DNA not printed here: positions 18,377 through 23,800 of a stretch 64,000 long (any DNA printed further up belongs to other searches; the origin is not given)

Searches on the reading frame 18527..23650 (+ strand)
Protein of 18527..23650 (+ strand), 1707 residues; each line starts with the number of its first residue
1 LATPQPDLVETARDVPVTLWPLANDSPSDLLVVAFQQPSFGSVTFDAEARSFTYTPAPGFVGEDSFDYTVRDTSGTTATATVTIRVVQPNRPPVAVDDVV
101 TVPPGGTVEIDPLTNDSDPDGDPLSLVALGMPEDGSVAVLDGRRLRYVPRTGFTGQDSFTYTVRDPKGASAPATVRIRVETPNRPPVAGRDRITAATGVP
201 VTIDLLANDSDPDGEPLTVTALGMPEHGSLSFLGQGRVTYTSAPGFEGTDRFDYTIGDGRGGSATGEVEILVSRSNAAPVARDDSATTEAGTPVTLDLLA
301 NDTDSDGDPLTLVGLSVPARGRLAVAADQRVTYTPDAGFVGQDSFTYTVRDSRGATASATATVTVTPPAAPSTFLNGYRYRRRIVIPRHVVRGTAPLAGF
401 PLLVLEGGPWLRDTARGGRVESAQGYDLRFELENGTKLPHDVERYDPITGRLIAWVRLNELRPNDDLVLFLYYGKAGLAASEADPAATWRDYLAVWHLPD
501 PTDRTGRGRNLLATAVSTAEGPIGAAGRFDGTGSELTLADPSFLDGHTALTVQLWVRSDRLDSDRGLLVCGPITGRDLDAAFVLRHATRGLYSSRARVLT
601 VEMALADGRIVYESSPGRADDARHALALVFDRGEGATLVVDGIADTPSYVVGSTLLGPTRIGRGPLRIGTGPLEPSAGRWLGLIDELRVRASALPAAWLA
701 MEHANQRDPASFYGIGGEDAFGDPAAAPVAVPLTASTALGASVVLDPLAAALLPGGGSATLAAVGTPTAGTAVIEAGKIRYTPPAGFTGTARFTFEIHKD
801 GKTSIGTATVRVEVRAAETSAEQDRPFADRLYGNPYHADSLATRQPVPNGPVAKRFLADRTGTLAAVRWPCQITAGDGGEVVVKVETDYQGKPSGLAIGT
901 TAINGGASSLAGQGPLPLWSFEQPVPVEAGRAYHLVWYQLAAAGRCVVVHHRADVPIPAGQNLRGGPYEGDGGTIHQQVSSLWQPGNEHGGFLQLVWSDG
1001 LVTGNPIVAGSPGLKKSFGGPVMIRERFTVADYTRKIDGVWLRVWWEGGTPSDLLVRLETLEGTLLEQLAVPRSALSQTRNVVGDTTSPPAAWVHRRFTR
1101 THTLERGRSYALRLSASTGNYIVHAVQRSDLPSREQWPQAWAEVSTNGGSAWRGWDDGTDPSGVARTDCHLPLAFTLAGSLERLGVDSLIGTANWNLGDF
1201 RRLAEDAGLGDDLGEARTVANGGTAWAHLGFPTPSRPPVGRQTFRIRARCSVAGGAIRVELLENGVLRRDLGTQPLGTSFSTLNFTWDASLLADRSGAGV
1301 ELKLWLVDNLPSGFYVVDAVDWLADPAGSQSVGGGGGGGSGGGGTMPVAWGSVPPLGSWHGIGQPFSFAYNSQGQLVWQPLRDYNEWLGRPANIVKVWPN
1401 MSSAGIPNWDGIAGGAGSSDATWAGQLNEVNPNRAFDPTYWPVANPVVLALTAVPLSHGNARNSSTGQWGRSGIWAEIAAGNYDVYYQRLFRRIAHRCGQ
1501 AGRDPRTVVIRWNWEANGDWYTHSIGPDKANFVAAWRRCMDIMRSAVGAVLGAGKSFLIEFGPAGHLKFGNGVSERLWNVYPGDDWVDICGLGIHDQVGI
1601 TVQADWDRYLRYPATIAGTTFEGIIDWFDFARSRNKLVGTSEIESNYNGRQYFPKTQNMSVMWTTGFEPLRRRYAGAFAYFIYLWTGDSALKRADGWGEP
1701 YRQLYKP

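Call 37: search_protein_families(library=pfam, proteins=[window:18527-23650:+], max_evalue=0.00001)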
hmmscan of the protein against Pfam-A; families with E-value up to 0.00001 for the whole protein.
window:18527-23650:+ (1707 aa): 6 families
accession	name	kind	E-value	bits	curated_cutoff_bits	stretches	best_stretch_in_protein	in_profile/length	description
PF17963.7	Big_9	-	4.2e-108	354.9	23.6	5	276-364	1-89/89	Bacterial Ig domain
PF17892.7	Cadherin_5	-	1.1e-64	214.8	26.5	4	276-366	2-98/98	Cadherin-like domain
PF17803.7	Cadherin_4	-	7.4e-58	193.4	25.1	3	173-240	1-71/71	Bacterial cadherin-like domain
PF19076.6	CshA_repeat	-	1.1e-09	39.3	27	0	314-365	51-103/103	Surface adhesin CshA repetitive domain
PF13385.13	Laminin_G_3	-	1.2e-09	38.9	27.6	1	530-698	1-149/151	Concanavalin A-like lectin/glucanases superfamily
PF10102.14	DUF2341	-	4.9e-06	27.4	23.4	0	425-488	2-64/84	Domain of unknown function (DUF2341)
